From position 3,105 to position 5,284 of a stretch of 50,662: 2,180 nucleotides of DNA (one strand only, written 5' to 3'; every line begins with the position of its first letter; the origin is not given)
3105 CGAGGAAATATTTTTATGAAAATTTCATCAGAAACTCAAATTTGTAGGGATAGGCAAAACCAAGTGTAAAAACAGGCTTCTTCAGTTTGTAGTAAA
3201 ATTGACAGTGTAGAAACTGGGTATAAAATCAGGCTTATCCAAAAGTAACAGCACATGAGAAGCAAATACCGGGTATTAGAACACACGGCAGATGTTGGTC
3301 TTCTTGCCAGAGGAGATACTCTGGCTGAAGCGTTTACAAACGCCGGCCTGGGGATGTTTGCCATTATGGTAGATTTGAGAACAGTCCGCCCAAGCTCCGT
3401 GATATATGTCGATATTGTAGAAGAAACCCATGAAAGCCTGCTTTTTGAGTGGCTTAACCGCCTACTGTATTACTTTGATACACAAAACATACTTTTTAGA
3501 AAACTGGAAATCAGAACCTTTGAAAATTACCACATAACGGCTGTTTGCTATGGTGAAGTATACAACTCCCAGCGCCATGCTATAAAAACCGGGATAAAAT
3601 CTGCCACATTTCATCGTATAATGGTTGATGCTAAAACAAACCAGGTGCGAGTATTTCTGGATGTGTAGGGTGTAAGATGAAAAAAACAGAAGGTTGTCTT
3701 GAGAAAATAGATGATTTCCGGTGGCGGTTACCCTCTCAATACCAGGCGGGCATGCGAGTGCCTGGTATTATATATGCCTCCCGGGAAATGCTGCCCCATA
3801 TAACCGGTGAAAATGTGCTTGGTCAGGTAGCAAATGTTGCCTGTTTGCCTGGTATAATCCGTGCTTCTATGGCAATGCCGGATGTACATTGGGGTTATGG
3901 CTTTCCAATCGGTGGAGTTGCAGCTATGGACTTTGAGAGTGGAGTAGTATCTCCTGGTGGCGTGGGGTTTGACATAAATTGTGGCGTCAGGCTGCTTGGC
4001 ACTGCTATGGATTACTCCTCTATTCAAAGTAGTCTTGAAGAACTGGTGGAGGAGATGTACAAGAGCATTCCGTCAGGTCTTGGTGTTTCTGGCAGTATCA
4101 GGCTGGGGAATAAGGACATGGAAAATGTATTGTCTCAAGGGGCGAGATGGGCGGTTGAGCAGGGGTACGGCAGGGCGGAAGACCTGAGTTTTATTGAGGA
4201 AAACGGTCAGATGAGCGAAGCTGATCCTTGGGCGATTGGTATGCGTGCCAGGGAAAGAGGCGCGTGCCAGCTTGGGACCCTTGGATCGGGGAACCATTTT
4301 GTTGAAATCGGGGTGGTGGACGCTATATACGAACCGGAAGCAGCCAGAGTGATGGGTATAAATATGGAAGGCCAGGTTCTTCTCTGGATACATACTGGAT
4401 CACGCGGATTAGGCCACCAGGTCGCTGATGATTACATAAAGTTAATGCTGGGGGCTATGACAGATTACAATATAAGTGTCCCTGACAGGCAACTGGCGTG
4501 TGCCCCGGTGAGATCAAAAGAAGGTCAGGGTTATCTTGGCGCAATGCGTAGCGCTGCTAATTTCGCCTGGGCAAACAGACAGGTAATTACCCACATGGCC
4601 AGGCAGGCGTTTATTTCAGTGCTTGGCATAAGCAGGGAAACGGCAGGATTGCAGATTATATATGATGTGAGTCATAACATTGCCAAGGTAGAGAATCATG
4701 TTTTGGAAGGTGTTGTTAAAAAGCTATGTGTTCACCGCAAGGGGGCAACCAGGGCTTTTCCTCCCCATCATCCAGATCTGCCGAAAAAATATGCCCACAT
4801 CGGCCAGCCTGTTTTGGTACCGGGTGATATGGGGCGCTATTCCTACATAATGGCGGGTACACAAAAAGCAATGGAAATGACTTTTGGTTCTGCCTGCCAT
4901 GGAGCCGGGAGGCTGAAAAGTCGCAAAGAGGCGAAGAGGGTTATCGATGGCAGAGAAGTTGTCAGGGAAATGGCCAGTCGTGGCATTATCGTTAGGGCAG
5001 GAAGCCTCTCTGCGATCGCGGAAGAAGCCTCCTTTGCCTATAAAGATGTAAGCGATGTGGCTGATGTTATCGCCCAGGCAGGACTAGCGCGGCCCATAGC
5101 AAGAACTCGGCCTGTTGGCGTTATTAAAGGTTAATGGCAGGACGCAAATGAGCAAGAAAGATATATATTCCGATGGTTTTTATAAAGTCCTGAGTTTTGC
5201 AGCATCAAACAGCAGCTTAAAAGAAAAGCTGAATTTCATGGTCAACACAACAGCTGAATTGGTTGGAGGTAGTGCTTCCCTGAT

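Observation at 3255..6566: archease-RtcB operon continues into a GAF / PD-(D/E)xK-like / HPRT triple-domain fusion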

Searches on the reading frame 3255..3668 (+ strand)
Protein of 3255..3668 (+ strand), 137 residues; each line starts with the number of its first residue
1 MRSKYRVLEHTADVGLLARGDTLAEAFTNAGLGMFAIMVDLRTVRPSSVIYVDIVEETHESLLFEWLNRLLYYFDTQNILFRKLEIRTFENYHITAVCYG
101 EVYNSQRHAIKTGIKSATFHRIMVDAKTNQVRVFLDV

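Call 3: search_protein_families(library=pfam, proteins=[window:3255-3668:+], max_evalue=1)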
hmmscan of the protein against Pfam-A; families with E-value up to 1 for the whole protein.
window:3255-3668:+ (137 aa): 1 family
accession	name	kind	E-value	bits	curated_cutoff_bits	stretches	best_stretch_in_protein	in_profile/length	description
PF01951.21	Archease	-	1.6e-37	129.3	25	1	5-137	1-136/136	Archease protein family (MTH1598/TM1083)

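Call 4: search_protein_families(library=ncbifam, proteins=[window:3255-3668:+], max_evalue=0.1)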
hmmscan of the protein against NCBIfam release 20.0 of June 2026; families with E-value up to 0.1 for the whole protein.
window:3255-3668:+ (137 aa): 2 families
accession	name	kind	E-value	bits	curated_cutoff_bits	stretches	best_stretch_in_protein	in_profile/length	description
NF001617.0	PRK00407.1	equivalog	1.1e-32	113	126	1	4-133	3-135/139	hypothetical protein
TIGR02258.1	2_5_ligase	equivalog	0.0044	16.9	65.7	1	83-135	30-80/180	RNA 2',3'-cyclic phosphodiesterase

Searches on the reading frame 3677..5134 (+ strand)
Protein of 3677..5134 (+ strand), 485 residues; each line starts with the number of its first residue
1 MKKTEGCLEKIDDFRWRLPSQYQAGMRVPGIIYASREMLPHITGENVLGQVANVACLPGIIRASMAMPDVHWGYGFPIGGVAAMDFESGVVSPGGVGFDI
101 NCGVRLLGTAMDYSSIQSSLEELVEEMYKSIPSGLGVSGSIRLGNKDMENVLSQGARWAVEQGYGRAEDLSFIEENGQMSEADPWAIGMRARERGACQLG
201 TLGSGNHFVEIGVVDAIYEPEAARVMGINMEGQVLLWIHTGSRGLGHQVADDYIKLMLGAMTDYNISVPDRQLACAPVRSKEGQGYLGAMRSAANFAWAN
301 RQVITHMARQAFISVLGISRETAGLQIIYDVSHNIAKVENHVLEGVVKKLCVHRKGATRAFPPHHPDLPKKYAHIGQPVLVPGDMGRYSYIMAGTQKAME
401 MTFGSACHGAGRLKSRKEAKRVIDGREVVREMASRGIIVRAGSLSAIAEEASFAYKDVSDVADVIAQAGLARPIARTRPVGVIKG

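Call 3: search_protein_families(library=pfam, proteins=[window:3677-5134:+], max_evalue=1)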
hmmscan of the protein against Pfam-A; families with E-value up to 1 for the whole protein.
window:3677-5134:+ (485 aa): 3 families
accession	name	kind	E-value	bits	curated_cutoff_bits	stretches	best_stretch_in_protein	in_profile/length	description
PF01139.22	RtcB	-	1.3e-169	565.4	27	1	50-485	1-426/426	tRNA-splicing ligase RtcB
PF01523.21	PmbA_TldD_1st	-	0.12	13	20.9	1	84-129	13-63/65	PmbA/TldA metallopeptidase domain 1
PF05472.16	Ter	-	0.27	10.7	22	1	293-339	159-205/296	DNA replication terminus site-binding protein (Ter protein)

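Call 4: search_protein_families(library=ncbifam, proteins=[window:3677-5134:+], max_evalue=0.1)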
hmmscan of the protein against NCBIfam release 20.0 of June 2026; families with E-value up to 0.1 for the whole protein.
window:3677-5134:+ (485 aa): 5 families
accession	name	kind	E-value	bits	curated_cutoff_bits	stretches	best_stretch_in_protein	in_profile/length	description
NF038162.1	RtcB_rel_intein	exception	1.2e-212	708.7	1150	2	101-485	578-961/961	intein-containing RtcB family protein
NF007153.0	PRK09588.1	equivalog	7.7e-46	156.8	407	2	189-483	119-371/379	RNA ligase RtcB family protein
TIGR03073.1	release_rtcB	hypoth_equivalog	2.2e-39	135.5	271.8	2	196-479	115-356/356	RNA ligase RtcB family protein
NF052663.1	RtcB_rel_intein2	exception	5.6e-29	101.4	1050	2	196-485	378-626/626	intein-containing RctB family protein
NF004827.0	PRK06183.1-1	equivalog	0.044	12.2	966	1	281-318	303-340/554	bifunctional 3-(3-hydroxy-phenyl)propionate/3-hydroxycinnamic acid hydroxylase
